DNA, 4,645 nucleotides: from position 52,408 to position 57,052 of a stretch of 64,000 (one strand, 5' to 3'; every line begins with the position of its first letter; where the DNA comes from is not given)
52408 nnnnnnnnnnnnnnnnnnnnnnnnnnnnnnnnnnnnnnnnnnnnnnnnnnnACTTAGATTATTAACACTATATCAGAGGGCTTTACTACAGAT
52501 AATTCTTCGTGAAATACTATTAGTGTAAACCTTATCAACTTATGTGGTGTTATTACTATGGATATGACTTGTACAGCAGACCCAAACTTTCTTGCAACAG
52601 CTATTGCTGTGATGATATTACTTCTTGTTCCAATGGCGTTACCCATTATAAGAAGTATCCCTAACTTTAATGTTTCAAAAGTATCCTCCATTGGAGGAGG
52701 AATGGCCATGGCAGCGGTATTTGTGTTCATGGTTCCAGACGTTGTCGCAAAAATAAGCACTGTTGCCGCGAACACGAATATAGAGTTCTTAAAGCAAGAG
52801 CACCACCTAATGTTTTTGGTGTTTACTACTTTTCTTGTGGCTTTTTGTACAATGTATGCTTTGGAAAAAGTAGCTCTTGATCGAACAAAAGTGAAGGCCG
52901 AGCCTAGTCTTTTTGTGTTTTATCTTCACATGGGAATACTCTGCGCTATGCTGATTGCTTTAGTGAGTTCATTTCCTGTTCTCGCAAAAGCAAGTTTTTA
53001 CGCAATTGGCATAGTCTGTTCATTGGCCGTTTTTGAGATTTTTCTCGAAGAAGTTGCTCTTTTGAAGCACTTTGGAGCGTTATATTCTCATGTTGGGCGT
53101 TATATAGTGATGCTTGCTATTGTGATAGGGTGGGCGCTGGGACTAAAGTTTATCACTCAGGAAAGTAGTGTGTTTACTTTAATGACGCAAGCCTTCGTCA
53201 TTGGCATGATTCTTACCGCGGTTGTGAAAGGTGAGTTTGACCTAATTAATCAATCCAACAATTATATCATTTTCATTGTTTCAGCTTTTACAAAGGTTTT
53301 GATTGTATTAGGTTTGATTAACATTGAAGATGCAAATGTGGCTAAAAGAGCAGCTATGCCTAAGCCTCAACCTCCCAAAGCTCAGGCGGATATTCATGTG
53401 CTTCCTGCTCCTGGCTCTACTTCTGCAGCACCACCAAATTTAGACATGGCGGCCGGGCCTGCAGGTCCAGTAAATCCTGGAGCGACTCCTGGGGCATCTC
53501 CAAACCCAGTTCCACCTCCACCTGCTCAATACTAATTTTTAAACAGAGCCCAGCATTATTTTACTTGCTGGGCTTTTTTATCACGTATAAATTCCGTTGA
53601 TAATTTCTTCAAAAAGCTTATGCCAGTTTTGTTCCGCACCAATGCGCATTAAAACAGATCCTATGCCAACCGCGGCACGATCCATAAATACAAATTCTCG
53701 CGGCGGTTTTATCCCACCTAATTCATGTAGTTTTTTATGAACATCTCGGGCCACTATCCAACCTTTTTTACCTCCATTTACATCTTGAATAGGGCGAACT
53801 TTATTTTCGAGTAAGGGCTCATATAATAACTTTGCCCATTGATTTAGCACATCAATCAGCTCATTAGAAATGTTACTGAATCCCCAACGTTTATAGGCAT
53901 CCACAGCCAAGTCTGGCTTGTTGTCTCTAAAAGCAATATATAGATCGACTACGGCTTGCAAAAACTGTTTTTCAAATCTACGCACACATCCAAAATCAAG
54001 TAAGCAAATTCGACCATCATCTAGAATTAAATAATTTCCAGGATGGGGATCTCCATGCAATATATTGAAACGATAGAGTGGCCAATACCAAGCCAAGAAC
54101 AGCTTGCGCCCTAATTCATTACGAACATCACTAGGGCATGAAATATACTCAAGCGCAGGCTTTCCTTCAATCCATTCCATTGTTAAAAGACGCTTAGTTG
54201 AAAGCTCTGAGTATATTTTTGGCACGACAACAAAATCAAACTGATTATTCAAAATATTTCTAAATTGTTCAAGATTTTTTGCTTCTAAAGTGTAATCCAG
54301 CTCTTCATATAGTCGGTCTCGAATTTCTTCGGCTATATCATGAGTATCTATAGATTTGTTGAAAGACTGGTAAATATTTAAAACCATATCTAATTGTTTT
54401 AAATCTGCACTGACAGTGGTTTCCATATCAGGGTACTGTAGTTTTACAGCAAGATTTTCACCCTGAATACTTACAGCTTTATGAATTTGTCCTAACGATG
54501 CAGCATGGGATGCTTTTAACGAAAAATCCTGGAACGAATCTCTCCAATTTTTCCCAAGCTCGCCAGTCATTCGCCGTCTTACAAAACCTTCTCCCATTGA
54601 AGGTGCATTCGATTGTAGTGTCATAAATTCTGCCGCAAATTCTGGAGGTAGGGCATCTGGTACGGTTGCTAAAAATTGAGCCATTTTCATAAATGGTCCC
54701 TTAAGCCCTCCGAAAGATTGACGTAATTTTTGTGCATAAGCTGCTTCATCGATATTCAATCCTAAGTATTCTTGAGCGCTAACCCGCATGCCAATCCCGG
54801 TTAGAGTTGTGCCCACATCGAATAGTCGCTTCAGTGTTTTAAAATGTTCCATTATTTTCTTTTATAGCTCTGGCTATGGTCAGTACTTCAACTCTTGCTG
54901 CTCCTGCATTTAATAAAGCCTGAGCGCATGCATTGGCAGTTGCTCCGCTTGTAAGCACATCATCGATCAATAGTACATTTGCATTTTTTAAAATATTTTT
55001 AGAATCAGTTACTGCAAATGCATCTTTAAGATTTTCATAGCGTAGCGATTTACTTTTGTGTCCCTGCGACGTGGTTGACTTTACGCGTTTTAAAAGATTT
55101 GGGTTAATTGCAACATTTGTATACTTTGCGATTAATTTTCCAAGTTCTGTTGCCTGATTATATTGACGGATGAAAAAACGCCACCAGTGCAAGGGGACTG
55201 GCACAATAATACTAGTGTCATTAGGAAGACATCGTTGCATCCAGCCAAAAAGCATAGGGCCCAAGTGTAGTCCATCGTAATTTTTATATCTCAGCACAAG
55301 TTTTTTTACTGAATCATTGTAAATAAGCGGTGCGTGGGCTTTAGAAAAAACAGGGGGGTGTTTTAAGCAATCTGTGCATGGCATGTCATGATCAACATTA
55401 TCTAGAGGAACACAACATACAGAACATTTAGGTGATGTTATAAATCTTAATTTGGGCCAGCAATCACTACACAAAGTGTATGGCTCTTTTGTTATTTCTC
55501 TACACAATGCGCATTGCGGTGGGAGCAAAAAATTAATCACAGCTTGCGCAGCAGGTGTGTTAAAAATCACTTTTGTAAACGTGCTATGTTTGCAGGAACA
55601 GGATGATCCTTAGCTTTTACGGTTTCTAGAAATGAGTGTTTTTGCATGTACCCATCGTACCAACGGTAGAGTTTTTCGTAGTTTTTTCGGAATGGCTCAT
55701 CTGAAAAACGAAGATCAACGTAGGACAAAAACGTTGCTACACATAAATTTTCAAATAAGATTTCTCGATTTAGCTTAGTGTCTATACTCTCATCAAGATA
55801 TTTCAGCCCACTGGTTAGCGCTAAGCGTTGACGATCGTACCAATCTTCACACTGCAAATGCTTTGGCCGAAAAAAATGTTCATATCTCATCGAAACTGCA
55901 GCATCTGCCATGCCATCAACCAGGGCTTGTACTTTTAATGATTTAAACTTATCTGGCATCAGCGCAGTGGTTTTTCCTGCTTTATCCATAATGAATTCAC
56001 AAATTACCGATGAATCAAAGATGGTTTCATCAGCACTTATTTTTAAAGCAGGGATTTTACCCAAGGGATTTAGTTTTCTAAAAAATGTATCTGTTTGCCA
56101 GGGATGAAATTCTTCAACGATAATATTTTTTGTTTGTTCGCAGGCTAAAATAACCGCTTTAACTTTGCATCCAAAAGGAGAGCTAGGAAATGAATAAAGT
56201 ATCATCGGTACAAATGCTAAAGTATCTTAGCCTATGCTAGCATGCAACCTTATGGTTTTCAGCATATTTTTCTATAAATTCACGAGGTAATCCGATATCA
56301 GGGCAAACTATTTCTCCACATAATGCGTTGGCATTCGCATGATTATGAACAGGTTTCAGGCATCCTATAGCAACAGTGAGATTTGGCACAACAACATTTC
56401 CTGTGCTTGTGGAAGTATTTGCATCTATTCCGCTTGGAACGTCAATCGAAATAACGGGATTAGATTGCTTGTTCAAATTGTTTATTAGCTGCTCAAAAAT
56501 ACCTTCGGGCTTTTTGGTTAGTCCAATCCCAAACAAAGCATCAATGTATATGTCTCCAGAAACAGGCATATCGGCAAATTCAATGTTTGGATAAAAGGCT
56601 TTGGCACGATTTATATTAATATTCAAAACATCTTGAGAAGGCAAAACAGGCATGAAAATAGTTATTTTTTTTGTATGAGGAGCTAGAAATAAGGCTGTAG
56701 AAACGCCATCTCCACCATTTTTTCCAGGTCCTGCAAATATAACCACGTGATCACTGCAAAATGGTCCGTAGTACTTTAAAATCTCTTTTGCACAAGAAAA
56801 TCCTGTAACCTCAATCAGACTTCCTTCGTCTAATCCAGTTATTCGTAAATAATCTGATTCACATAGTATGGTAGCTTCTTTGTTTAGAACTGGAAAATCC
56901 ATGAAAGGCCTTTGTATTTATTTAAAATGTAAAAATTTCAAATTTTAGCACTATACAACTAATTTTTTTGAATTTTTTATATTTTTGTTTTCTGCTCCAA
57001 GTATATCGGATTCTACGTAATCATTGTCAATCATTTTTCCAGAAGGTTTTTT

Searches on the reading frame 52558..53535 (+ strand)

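Call 53: search_protein_families(library=pfam, proteins=[window:52558-53535:+], max_evalue=0.00001)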
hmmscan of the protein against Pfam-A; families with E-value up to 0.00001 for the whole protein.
window:52558-53535:+ (325 aa): 0 families

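Call 71: search_protein_families(library=ncbifam, proteins=[window:52558-53535:+], max_evalue=0.001)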
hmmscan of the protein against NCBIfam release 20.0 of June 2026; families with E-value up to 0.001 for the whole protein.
window:52558-53535:+ (325 aa): 0 families

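Call 90: search_protein_families(library=pfam, proteins=[window:52558-53535:+], max_evalue=1)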
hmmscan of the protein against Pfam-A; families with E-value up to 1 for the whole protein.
window:52558-53535:+ (325 aa): 2 families
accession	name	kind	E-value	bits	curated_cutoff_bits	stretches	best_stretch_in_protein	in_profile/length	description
PF19328.4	DAP_DH_C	-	0.11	12.6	23.3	1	31-69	146-184/206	2,4-diaminopentanoate dehydrogenase C-terminal domain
PF19431.4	MEKK4_N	-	0.28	9.2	24.9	1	42-99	595-650/1201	MEKK4 N-terminal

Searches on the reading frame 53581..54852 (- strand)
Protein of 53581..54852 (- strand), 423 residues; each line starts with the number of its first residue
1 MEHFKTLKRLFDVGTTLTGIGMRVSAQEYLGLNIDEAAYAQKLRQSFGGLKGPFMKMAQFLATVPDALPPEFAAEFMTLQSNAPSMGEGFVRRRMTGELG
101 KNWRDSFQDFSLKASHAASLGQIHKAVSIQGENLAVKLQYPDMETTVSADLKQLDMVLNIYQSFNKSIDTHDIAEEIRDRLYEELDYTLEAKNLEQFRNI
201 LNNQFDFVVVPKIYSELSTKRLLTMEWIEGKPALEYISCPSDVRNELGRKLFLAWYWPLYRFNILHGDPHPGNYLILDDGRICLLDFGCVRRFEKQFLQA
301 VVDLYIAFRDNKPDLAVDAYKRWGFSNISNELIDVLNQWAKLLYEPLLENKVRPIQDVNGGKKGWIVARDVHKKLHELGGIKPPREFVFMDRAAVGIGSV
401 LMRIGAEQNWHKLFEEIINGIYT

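Call 70: search_protein_families(library=pfam, proteins=[window:53581-54852:-], max_evalue=0.000001)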
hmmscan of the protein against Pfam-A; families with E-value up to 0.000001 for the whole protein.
window:53581-54852:- (423 aa): 2 families
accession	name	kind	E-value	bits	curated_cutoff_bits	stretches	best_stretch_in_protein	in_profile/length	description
PF03109.22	ABC1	-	1.1e-58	198.7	22.9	1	79-308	2-232/244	ABC1 atypical kinase-like domain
PF01636.29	APH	-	1.1e-07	32.3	23.2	0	254-290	159-197/239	Phosphotransferase enzyme family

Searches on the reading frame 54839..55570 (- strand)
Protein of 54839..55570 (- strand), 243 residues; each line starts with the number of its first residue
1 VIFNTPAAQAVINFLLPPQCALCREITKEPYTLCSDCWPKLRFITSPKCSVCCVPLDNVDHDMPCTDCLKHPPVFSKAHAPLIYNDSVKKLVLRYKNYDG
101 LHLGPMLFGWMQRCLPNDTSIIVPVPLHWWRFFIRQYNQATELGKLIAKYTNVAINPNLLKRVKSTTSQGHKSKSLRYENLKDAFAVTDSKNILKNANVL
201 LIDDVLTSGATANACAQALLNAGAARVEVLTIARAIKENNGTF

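Call 70: search_protein_families(library=pfam, proteins=[window:54839-55570:-], max_evalue=0.000001)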
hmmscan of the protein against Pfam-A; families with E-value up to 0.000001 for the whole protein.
window:54839-55570:- (243 aa): 2 families
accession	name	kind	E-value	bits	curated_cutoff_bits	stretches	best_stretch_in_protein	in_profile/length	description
PF18912.6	DZR_2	-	6e-14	52.1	27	1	11-69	1-56/56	Double zinc ribbon domain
PF00156.33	Pribosyltran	-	5.1e-07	29.6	26.3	1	168-234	68-125/158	Phosphoribosyl transferase domain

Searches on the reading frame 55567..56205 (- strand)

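Call 70: search_protein_families(library=pfam, proteins=[window:55567-56205:-], max_evalue=0.000001)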
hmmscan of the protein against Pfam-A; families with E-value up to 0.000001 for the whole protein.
window:55567-56205:- (212 aa): 3 families
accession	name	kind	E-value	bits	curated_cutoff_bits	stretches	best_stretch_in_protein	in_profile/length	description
PF13409.12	GST_N_2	-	1.1e-08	36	25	1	9-72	2-67/70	Glutathione S-transferase, N-terminal domain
PF13417.12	GST_N_3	-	2e-07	31.7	22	1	3-77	1-72/75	Glutathione S-transferase, N-terminal domain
PF02798.26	GST_N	-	8.9e-07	29.6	20.9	0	1-72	3-74/76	Glutathione S-transferase, N-terminal domain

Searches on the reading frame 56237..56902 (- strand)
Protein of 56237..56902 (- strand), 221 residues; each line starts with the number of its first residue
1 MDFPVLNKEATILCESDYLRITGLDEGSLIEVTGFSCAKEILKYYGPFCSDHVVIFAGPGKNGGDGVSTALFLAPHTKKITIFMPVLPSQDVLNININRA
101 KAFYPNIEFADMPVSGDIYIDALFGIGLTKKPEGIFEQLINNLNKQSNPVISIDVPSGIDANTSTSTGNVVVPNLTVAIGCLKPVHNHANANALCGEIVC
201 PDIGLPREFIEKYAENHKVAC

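Call 70: search_protein_families(library=pfam, proteins=[window:56237-56902:-], max_evalue=0.000001)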
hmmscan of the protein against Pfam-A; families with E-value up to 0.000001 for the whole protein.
window:56237-56902:- (221 aa): 1 family
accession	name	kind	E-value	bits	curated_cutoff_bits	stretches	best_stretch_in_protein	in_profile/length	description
PF03853.21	YjeF_N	-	1.3e-30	107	24.9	1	28-184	3-168/169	YjeF-related protein N-terminus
